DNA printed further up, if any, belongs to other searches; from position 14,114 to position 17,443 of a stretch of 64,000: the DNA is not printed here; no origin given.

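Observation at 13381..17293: Giant sigma-70 fused to DnaA-domain-IV-like DNA-binding modules, with a stand-alone DnaA-IV-like gene next door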

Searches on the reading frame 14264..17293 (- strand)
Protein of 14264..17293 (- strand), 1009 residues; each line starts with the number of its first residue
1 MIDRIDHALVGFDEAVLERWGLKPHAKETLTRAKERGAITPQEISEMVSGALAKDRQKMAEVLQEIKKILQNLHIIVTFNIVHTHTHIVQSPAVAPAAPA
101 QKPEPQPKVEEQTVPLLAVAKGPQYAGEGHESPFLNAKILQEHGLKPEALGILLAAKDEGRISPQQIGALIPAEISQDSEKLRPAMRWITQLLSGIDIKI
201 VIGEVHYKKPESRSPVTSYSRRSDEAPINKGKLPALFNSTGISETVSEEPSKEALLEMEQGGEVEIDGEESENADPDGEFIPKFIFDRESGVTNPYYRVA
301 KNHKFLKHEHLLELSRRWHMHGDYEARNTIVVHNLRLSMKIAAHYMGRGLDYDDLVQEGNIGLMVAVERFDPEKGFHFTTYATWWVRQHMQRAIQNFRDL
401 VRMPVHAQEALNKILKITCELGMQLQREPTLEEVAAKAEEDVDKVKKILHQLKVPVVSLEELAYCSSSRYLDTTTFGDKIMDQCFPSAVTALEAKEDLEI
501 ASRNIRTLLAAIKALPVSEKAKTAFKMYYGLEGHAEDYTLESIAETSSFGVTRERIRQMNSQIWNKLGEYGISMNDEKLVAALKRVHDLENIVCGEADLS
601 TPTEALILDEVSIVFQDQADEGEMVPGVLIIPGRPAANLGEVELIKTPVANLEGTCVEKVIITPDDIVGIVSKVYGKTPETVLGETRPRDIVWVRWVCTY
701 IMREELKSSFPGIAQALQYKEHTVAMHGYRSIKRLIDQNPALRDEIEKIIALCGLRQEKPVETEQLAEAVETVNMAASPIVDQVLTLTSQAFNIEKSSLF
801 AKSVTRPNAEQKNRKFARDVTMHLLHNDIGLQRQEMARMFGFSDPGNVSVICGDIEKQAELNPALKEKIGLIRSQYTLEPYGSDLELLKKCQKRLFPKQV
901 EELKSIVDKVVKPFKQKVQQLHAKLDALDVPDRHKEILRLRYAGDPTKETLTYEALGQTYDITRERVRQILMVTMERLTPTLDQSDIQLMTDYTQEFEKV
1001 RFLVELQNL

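Call 3: search_protein_families(library=pfam, proteins=[window:14264-17293:-], max_evalue=1)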
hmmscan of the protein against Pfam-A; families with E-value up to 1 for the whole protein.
window:14264-17293:- (1009 aa): 6 families
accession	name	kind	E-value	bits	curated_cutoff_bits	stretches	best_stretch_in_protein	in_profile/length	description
PF04542.20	Sigma70_r2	-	9.7e-20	70.6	24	1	331-394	2-65/71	Sigma-70 region 2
PF08299.17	Bac_DnaA_C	-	4.2e-18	65.6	31.5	2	664-732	1-69/69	Bacterial dnaA protein helix-turn-helix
PF04545.22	Sigma70_r4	-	6.5e-17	61.2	24.1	2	931-978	6-48/50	Sigma-70, region 4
PF04539.22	Sigma70_r3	-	4.6e-07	30.3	25.3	1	409-456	1-48/78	Sigma-70 region 3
PF09058.15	L27_1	-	0.014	15.7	29.7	1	885-917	7-39/59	L27_1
PF08990.16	Docking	-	0.75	10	20.9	1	574-586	1-13/29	Erythronolide synthase docking domain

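Call 4: search_protein_families(library=ncbifam, proteins=[window:14264-17293:-], max_evalue=1)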
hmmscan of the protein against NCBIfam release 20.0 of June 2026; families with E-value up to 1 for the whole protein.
window:14264-17293:- (1009 aa): 57 families (the best 25 are shown)
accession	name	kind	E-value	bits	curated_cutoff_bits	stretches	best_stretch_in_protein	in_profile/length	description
NF041931.2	MzaA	equivalog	5e-66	224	800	2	324-567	474-701/726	MZA anti-phage system associated sigma-70 family RNA polymerase sigma factor MzaA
TIGR02394.1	rpoS_proteo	equivalog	2.9e-64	217.3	378.7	2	289-567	11-270/285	RNA polymerase sigma factor RpoS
NF004207.0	PRK05657.1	equivalog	3.7e-61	207.3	394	2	263-567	28-313/329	RNA polymerase sigma factor RpoS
TIGR02393.1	RpoD_Cterm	equivalog_domain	1.3e-60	205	354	2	326-567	1-224/238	RNA polymerase sigma factor RpoD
NF004208.0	PRK05658.1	equivalog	1.2e-57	196.3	555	2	325-567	392-616/631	RNA polymerase sigma factor RpoD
NF006666.0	PRK09210.1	equivalog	2.5e-55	188.3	572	2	304-567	112-356/370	RNA polymerase sigma factor RpoD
TIGR02997.1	Sig70-cyanoRpoD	subfamily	9.8e-54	182.6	384.5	2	321-567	70-297/298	RNA polymerase sigma factor, RpoD/SigA family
NF005643.0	PRK07406.1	equivalog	1.8e-53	182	500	2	317-567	152-383/397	RNA polymerase sigma factor RpoD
NF005920.0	PRK07921.1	subfamily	2.4e-52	178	464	2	324-568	89-315/328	RNA polymerase sigma factor SigB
NF004561.0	PRK05901.1-3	equivalog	1.1e-49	170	582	2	317-567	291-523/537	RNA polymerase sigma factor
NF004564.0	PRK05901.2-2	equivalog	2.8e-48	164.8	617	2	326-568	249-480/500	RNA polymerase sigma factor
NF004560.0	PRK05901.1-1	equivalog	6.2e-48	164.2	711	2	318-567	271-502/516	RNA polymerase sigma factor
NF004566.0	PRK05901.2-4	equivalog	9.3e-48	163.5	531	2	326-567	193-430/448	RNA polymerase sigma factor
NF004565.0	PRK05901.2-3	equivalog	1.8e-44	152.5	484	1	300-568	226-487/501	RNA polymerase sigma factor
NF005785.0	PRK07598.1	equivalog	2.5e-43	148.4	554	2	324-567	174-398/415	RNA polymerase sigma factor SigC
TIGR02937.1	sigma70-ECF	superfamily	1.3e-32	112.7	42.9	2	325-569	1-163/165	sigma-70 family RNA polymerase sigma factor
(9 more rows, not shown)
